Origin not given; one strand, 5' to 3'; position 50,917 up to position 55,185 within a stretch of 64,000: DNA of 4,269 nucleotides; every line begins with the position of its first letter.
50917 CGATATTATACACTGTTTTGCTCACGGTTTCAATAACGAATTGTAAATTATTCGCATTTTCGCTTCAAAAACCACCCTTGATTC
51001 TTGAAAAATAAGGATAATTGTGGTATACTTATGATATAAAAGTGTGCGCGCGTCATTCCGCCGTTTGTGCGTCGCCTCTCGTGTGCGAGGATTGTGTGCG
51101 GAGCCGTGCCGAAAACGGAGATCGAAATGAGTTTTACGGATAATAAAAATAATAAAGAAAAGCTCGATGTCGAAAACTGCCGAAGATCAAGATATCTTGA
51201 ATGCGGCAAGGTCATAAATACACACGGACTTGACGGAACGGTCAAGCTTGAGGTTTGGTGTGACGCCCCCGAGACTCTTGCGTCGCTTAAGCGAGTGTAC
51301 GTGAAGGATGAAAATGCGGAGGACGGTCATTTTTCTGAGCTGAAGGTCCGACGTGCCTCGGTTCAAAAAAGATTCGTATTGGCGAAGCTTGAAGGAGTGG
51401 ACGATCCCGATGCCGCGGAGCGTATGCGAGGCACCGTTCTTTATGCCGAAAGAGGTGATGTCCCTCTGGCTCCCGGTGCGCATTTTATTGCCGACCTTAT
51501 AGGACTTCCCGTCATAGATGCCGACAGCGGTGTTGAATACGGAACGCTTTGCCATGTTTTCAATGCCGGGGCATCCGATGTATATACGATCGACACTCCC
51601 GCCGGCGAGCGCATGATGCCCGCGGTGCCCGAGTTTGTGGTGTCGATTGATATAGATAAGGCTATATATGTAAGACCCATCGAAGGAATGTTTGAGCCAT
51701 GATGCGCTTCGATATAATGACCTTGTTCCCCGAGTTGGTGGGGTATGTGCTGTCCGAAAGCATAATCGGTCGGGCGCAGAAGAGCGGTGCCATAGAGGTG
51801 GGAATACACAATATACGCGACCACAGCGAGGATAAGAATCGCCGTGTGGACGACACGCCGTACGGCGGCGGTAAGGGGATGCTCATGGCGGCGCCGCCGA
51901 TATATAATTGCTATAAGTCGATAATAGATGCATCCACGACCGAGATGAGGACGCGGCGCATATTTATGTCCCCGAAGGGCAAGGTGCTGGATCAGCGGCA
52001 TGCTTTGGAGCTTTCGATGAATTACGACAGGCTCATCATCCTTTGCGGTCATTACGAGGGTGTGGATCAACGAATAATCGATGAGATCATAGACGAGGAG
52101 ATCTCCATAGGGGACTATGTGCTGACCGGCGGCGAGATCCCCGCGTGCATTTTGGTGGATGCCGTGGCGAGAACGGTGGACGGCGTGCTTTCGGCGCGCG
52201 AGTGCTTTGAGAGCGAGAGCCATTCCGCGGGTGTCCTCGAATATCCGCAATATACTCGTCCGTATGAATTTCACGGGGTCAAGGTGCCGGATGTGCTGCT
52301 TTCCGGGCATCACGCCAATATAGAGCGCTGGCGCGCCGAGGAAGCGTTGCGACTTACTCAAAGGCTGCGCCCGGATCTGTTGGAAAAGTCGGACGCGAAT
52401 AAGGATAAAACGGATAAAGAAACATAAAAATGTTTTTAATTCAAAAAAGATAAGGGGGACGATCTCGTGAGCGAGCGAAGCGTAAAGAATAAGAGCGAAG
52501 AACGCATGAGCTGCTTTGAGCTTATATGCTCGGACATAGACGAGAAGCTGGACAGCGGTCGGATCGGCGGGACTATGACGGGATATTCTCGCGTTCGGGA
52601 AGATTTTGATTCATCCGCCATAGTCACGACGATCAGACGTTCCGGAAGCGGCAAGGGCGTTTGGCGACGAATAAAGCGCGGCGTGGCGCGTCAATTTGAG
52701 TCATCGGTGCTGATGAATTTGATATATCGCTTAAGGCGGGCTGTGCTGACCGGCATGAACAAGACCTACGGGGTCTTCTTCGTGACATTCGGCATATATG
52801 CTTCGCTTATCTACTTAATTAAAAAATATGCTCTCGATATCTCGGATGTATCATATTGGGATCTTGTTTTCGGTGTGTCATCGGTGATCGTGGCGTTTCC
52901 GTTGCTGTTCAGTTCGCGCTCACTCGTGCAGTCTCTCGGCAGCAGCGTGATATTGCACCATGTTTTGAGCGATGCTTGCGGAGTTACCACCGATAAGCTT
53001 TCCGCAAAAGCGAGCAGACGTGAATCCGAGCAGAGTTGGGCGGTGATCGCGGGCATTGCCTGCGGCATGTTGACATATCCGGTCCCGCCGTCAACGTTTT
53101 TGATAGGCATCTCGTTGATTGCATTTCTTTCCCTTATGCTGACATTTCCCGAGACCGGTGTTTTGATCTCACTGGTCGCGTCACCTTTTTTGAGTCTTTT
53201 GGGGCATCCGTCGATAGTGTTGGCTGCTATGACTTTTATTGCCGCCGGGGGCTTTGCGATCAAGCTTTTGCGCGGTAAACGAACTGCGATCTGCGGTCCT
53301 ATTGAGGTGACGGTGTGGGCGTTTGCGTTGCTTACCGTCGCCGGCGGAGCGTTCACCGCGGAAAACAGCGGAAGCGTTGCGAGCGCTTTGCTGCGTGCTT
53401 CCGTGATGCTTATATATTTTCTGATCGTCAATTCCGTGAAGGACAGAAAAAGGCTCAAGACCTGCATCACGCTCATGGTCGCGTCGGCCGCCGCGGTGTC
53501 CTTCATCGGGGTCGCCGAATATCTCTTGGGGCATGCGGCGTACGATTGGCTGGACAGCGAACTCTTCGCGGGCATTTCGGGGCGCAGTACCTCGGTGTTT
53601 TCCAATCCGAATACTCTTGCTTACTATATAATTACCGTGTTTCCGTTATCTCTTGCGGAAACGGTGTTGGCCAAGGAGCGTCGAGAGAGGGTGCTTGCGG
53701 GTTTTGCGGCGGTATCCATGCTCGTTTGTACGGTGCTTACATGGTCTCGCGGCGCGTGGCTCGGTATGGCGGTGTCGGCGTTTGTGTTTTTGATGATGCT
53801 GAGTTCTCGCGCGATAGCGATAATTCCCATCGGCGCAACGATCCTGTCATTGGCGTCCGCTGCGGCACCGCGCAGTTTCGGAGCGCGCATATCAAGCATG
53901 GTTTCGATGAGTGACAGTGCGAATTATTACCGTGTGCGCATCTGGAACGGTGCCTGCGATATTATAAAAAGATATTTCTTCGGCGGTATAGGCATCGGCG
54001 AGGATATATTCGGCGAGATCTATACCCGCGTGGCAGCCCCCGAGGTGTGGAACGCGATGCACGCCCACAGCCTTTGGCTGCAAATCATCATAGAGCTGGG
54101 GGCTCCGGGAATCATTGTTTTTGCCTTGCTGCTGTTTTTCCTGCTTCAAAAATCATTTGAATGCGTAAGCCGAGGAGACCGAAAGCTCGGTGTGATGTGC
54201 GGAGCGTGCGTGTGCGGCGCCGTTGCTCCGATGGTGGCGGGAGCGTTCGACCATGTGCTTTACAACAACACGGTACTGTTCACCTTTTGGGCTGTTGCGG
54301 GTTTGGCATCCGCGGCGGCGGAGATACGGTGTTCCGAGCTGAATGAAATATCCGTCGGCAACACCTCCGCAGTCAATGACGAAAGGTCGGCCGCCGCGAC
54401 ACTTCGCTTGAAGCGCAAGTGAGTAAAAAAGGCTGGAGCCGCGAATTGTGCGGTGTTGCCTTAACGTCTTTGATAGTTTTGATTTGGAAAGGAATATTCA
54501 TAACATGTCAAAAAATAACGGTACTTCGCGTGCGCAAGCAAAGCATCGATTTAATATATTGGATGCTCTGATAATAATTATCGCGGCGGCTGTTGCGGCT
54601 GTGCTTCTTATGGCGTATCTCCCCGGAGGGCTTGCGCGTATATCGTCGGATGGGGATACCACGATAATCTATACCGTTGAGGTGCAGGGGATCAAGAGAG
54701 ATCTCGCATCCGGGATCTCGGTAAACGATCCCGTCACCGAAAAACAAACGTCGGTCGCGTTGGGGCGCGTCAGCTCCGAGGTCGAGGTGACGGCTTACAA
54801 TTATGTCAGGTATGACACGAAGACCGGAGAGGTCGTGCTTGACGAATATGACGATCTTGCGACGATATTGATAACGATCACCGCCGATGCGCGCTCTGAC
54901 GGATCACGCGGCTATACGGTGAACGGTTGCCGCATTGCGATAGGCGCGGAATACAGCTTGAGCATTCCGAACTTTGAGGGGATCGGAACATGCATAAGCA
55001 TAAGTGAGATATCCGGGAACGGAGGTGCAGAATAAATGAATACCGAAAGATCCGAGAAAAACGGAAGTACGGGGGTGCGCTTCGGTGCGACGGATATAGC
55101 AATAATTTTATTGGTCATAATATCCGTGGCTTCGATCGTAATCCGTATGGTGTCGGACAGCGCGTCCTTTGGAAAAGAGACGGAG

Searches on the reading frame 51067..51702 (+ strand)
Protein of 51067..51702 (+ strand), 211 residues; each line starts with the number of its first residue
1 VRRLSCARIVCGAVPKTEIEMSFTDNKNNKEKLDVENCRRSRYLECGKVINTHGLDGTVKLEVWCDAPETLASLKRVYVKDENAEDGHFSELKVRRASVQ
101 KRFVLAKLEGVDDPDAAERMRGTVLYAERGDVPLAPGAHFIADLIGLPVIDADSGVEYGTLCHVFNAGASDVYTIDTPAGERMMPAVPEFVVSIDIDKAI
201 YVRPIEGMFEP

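Call 56: search_protein_families(library=pfam, proteins=[window:51067-51702:+])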
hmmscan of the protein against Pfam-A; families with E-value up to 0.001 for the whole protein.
window:51067-51702:+ (211 aa): 3 families
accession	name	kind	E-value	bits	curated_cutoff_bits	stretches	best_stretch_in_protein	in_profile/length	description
PF01782.24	RimM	-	1e-20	74.2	23.5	1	46-129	2-82/84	RimM N-terminal domain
PF24986.1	PRC_RimM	-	1.6e-07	31.3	27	1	143-207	3-68/69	RimM PRC barrel domain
PF05239.21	PRC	-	1.2e-06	28.9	21.2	1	138-206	3-75/78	PRC-barrel domain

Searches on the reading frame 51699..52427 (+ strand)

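Call 56: search_protein_families(library=pfam, proteins=[window:51699-52427:+])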
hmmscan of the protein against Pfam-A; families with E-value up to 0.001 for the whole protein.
window:51699-52427:+ (242 aa): 1 family
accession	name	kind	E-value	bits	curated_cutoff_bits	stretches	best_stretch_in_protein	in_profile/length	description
PF01746.26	tRNA_m1G_MT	-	2.9e-56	190.7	27.3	1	24-225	2-195/195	tRNA (Guanine-1)-methyltransferase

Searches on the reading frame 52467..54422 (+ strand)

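Call 56: search_protein_families(library=pfam, proteins=[window:52467-54422:+])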
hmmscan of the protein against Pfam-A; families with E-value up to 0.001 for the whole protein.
window:52467-54422:+ (651 aa): 1 family
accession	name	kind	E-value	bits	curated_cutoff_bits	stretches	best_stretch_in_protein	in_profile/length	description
PF04932.20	Wzy_C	-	1.3e-18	67.6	31.7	1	413-553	1-149/149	O-Antigen ligase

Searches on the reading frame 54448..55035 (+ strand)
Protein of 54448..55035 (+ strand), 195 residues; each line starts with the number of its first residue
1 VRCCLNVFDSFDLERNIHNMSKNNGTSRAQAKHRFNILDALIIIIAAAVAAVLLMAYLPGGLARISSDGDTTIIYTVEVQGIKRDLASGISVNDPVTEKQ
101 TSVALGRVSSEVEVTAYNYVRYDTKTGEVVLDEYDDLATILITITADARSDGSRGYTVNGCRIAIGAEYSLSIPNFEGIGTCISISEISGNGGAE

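Call 56: search_protein_families(library=pfam, proteins=[window:54448-55035:+])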
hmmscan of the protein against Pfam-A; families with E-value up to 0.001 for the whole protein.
window:54448-55035:+ (195 aa): 1 family
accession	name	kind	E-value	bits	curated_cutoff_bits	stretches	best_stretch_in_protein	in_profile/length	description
PF14221.11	DUF4330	-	7.1e-17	62.5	27.6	1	34-185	13-166/167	Domain of unknown function (DUF4330)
